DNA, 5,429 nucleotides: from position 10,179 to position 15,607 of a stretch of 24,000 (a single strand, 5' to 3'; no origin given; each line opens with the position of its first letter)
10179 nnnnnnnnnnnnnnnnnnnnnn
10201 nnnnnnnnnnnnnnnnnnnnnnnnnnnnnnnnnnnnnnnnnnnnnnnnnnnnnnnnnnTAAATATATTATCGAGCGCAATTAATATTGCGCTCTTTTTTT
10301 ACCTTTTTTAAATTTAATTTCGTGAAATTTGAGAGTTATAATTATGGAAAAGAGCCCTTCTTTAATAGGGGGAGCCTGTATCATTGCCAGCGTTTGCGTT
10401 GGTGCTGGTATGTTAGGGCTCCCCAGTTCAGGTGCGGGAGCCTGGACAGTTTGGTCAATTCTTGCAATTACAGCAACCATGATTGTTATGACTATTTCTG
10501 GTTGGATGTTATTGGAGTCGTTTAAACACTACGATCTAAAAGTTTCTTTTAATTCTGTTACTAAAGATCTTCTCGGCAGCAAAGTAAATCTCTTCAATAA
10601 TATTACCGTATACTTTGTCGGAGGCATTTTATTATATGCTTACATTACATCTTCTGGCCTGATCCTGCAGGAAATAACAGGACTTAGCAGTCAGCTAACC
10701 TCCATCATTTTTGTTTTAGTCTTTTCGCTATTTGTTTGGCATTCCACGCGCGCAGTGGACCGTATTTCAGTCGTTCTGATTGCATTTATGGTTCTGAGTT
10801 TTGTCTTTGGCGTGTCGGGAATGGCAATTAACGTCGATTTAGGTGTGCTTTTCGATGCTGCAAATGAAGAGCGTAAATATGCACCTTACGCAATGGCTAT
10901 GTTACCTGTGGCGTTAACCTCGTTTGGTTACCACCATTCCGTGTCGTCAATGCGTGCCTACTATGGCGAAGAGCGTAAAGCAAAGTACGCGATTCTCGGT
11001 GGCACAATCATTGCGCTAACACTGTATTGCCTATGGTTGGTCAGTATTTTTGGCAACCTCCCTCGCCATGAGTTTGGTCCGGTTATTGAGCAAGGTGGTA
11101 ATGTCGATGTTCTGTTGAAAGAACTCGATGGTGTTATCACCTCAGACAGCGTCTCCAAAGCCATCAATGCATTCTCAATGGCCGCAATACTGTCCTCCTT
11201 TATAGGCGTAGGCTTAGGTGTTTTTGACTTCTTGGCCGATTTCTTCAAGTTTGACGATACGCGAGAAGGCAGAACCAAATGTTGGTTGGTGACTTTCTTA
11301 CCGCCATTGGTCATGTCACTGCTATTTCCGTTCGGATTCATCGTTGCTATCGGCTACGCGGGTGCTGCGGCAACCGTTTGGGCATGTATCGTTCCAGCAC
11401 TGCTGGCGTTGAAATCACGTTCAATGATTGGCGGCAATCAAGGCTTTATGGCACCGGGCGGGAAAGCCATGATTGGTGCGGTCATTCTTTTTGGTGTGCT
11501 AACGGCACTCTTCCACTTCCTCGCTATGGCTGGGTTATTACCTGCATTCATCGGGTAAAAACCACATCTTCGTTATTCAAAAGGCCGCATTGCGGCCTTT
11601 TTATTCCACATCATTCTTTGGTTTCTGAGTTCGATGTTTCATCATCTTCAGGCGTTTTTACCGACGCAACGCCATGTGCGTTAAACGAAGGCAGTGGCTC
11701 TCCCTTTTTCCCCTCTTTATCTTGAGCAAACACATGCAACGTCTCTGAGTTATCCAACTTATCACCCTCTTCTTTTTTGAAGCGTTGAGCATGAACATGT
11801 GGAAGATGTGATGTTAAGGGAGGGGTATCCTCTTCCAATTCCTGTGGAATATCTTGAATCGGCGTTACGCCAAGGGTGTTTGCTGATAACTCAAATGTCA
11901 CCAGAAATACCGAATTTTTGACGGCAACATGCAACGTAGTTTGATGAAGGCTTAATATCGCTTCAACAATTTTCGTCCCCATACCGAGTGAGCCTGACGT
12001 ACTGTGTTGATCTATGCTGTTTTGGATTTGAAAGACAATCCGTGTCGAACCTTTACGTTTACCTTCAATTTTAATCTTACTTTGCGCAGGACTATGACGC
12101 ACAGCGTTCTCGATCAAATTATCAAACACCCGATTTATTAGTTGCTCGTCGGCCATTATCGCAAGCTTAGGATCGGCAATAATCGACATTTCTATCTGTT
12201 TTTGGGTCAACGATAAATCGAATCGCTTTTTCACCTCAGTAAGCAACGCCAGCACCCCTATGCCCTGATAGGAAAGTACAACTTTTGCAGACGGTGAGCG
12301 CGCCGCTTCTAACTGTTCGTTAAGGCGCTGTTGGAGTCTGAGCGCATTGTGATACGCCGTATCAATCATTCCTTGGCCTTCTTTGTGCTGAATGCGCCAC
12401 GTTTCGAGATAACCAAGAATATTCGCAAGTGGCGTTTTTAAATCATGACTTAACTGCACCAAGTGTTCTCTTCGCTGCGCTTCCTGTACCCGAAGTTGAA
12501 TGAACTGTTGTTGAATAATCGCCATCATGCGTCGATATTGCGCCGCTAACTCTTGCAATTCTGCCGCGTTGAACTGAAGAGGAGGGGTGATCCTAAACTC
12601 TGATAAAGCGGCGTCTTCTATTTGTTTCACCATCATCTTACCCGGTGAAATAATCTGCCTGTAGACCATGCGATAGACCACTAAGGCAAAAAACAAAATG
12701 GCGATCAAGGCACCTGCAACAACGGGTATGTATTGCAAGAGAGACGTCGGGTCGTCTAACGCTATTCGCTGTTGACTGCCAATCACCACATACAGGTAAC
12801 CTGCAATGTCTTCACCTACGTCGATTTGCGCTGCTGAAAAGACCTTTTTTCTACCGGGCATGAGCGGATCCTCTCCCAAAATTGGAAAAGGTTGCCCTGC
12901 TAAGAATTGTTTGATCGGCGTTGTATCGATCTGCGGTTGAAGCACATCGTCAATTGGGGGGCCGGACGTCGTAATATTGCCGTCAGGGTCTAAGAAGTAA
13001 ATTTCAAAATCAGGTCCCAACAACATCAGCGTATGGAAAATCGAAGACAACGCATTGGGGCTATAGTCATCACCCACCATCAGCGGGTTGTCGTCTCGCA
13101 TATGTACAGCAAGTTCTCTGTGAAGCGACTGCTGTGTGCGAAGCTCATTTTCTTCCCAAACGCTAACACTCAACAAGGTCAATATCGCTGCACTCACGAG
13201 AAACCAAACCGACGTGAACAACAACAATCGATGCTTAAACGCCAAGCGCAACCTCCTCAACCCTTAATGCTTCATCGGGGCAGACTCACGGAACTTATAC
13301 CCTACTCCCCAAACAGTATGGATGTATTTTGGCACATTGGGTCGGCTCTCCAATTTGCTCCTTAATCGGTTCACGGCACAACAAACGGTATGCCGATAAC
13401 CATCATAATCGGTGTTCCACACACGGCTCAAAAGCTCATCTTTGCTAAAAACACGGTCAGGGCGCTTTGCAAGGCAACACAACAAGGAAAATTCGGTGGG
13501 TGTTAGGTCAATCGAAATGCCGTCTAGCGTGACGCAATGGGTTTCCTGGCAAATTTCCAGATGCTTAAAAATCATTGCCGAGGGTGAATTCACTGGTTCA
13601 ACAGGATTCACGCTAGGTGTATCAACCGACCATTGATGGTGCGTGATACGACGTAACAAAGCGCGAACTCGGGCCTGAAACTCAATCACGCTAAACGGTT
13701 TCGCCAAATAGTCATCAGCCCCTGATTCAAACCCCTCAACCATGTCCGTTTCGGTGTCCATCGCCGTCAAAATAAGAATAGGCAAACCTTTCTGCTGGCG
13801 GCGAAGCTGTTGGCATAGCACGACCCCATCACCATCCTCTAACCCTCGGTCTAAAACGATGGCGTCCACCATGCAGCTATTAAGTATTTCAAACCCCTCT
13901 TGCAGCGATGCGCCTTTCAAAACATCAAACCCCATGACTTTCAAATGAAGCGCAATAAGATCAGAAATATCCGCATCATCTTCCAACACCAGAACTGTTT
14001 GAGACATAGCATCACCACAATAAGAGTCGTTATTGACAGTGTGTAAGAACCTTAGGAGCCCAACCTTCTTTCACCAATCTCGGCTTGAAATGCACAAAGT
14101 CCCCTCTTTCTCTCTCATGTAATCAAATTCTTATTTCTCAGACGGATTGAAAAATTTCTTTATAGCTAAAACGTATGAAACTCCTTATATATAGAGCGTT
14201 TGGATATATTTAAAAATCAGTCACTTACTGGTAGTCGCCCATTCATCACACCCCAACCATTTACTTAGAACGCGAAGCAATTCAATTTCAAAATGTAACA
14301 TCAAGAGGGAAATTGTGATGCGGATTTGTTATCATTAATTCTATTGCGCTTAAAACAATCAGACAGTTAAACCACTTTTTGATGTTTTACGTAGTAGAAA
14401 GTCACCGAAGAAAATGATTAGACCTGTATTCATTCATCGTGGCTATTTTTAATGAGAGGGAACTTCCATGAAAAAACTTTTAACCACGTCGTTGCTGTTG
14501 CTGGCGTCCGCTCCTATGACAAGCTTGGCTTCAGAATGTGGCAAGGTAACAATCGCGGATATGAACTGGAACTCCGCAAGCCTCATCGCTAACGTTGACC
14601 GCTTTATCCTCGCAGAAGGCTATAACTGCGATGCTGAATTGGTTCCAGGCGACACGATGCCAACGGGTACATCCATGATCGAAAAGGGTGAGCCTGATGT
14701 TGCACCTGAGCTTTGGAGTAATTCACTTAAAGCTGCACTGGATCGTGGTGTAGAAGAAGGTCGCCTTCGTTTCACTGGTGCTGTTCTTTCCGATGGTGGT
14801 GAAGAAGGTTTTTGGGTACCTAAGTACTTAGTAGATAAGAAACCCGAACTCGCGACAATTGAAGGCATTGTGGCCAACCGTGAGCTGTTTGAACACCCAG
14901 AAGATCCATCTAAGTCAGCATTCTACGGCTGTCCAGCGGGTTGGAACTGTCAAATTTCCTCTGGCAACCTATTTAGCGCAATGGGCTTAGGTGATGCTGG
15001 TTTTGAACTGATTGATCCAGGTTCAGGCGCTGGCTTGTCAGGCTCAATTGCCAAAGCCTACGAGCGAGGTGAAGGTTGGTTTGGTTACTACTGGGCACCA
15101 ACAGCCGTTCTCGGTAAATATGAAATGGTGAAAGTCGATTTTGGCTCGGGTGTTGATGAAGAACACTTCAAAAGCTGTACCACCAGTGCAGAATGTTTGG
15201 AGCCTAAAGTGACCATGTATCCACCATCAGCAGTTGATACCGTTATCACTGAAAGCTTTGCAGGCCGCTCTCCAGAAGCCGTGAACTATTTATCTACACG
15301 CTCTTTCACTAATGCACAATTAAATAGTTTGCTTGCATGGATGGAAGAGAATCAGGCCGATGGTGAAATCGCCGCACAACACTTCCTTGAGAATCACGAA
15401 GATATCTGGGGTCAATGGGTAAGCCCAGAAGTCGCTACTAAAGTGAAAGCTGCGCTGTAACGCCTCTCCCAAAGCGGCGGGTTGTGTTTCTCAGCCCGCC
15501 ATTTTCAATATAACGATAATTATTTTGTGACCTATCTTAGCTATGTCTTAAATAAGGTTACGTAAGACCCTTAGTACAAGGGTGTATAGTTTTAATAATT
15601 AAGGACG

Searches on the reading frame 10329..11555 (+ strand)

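Call 35: search_protein_families(library=pfam, proteins=[window:10329-11555:+], max_evalue=0.001)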
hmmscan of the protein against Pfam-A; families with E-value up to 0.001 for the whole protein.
window:10329-11555:+ (409 aa): 1 family
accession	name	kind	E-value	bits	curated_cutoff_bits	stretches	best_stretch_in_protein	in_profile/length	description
PF03222.19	Trp_Tyr_perm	-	1.3e-127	426.6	22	1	8-396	1-393/393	Tryptophan/tyrosine permease family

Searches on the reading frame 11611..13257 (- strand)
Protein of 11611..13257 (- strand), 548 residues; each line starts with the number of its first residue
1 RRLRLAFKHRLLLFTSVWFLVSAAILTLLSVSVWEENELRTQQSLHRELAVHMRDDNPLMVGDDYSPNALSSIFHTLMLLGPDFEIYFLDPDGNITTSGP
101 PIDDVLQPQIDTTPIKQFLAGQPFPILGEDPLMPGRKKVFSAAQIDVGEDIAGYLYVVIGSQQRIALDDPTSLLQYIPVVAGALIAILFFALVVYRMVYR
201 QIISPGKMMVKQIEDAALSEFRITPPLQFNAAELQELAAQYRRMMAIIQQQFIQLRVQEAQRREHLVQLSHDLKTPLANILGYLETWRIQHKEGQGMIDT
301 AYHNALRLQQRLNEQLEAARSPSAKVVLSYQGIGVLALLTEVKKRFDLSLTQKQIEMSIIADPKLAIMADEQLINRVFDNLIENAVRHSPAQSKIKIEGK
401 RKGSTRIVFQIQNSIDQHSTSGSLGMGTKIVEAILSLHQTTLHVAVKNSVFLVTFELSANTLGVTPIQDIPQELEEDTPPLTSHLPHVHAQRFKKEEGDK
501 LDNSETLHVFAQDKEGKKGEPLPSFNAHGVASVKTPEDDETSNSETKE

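Call 26: search_protein_families(library=pfam, proteins=[window:11611-13257:-], max_evalue=1)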
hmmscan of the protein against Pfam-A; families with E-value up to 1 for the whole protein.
window:11611-13257:- (548 aa): 4 families
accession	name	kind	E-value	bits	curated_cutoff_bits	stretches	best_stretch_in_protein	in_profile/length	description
PF00512.31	HisKA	-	5.7e-08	33.1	26.9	1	262-321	2-63/66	His Kinase A (phospho-acceptor) domain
PF02518.31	HATPase_c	-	2.1e-06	28.6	26.4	1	370-455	2-107/111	Histidine kinase-, DNA gyrase B-, and HSP90-like ATPase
PF14501.12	HATPase_c_5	-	0.031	14.6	22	1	374-454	10-98/102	GHKL domain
PF01034.25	Syndecan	-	0.24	11.9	25.2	1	178-200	11-33/64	Syndecan domain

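Call 58: search_protein_families(library=ncbifam, proteins=[window:11611-13257:-], max_evalue=0.00001)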
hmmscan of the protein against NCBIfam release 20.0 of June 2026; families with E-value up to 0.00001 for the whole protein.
window:11611-13257:- (548 aa): 35 families (the best 25 are shown)
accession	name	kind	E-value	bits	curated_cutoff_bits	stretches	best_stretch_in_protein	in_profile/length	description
NF033091.0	HK_VanS_ACDEFG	equivalog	1.1e-26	93.6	400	1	231-415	43-230/293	vancomycin resistance histidine kinase VanS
TIGR02966.1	phoR_proteo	equivalog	9.9e-22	77.4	334.2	1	243-412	95-267/333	phosphate regulon sensor histidine kinase PhoR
TIGR01386.1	cztS_silS_copS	subfamily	3.1e-21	75.9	292.55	1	12-414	10-393/457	heavy metal sensor histidine kinase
NF046044.1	PnpS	equivalog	3.1e-21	75.8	400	1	210-411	120-322/390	two-component system histidine kinase PnpS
NF052314.1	T9SS_HK_PorY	subfamily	7e-18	64.9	350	1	179-451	135-412/418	PorY family sensor histidine kinase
NF033092.0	HK_WalK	equivalog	3.5e-17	62.2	725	1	246-412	357-526/594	cell wall metabolism sensor histidine kinase WalK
NF007837.0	PRK10549.1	equivalog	5.2e-15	55.1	603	1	185-407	172-386/466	envelope stress sensor histidine kinase BaeS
NF053855.1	HisKinPhoRBctds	equivalog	1.2e-14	53.7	500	1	259-407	357-510/583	two-component system sensor histidine kinase PhoR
NF008235.0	PRK11006.1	equivalog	1.5e-14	53.7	390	1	244-412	186-355/431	phosphate regulon sensor histidine kinase PhoR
NF041210.1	his_kin_PieS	equivalog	1.8e-14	53.6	850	1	230-412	218-401/474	two component system sensor histidine kinase PieS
NF008312.0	PRK11100.1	equivalog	5.3e-14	51.9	356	1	217-413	224-408/477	two-component system sensor histidine kinase CreC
NF011874.0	PRK15347.1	equivalog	5.4e-14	51.2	852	1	153-414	275-552/921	two component system sensor kinase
NF012163.2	BaeS_SmeS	equivalog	4.1e-13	49.1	500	1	188-405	174-384/457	sensor histidine kinase efflux regulator BaeS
NF045911.1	TCSHisKinNblS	equivalog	9.1e-13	47.4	1000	1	253-400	380-531/621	two-component system sensor histidine kinase NblS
NF047465.1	hybrid_HK_LvrA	exception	1.3e-12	46.6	1200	1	237-409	177-352/819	hybrid histidine kinase/response regulator LvrA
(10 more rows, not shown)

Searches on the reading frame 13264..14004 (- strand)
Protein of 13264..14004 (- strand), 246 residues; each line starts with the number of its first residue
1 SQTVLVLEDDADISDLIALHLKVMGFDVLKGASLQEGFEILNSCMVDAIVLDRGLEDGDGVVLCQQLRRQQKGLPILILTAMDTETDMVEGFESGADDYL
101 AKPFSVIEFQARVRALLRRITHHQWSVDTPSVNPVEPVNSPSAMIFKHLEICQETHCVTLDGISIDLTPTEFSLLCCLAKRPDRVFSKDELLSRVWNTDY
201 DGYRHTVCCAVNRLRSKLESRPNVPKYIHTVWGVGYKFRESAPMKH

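Call 35: search_protein_families(library=pfam, proteins=[window:13264-14004:-], max_evalue=0.001)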
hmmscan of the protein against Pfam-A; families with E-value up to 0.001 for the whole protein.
window:13264-14004:- (246 aa): 2 families
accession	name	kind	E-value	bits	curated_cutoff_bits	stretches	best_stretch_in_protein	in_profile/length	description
PF00486.34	Trans_reg_C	-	4.4e-26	91.2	26.2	1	164-238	3-77/77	Transcriptional regulatory protein, C terminal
PF00072.30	Response_reg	-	3.5e-21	75.9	30.2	1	4-113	1-110/111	Response regulator receiver domain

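Call 58: search_protein_families(library=ncbifam, proteins=[window:13264-14004:-], max_evalue=0.00001)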
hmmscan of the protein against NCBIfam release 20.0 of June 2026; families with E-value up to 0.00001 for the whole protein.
window:13264-14004:- (246 aa): 68 families (the best 25 are shown)
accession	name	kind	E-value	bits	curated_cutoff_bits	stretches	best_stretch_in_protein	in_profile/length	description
NF033117.2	vanR_ACDEGLN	exception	5.1e-52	176.7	350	1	4-237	1-224/226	VanR-ABDEGLN family response regulator transcription factor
TIGR02154.1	PhoB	equivalog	2.1e-50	171.1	296.2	1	2-238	3-225/226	phosphate regulon transcriptional regulator PhoB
NF040689.1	MtrAB_MtrA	equivalog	4.4e-50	170.1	300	1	4-237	1-217/219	MtrAB system response regulator MtrA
NF033120.0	vanR_FM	exception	1.4e-49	168.9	460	1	3-239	5-230/231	vancomycin resistance response regulator transcription factor, VanR-F/VanR-M family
NF045944.1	ResRegRpaBCyano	equivalog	2.3e-47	161.3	330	1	5-239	1-228/229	response regulator transcription factor RpaB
NF053854.1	RespRegPhoBBctds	equivalog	3.3e-47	160.7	270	1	4-238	1-224/225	two-component system response regulator PhoB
NF041733.1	resp_reg_CseB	equivalog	4.3e-47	160.4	350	1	3-239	2-227/228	two-component system response regulator CseB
NF040534.1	resp_reg_YycF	equivalog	2.3e-46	157.9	340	1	3-240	2-229/231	response regulator YycF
NF008296.0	PRK11083.1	equivalog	1.3e-45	155.6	273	1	2-239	4-226/228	two-component system response regulator CreB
NF007005.1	PRK09468.1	equivalog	2.3e-44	151.6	331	1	2-238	4-231/237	osmolarity response regulator transcription factor OmpR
NF000401.1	vanR-A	exception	1.3e-41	142.6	500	1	1-238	2-229/231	vancomycin resistance response regulator transcription factor VanR-A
TIGR01387.1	cztR_silR_copR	subfamily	2.8e-40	138.3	279.2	1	4-238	1-218/218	heavy metal response regulator transcription factor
NF041734.1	resp_reg_RppA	equivalog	3.9e-40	137.6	250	1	4-239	3-228/229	two-component system response regulator RppA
NF000404.1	vanR-D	exception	1.9e-39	135.6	500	1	3-237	4-229/232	vancomycin resistance response regulator transcription factor VanR-D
NF041209.1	resp_regPieR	equivalog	1.5e-38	132.7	450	1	4-241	3-230/231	two component system response regulator PieR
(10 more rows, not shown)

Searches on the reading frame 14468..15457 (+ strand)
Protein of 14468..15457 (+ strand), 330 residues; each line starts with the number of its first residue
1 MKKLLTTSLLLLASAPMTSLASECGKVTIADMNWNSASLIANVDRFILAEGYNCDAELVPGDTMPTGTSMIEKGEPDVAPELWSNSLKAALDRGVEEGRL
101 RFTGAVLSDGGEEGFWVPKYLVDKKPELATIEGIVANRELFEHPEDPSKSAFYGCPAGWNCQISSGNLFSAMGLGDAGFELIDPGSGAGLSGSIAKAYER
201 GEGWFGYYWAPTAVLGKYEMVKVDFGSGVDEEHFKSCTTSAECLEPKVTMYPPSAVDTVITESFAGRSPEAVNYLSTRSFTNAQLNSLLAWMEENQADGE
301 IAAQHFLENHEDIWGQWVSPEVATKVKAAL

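Call 35: search_protein_families(library=pfam, proteins=[window:14468-15457:+], max_evalue=0.001)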
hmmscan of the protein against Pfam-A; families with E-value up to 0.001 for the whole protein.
window:14468-15457:+ (330 aa): 1 family
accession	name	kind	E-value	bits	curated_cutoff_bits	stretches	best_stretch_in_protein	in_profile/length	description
PF04069.17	OpuAC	-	8.8e-56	189.8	21.2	1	26-309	2-257/257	Substrate binding domain of ABC-type glycine betaine transport system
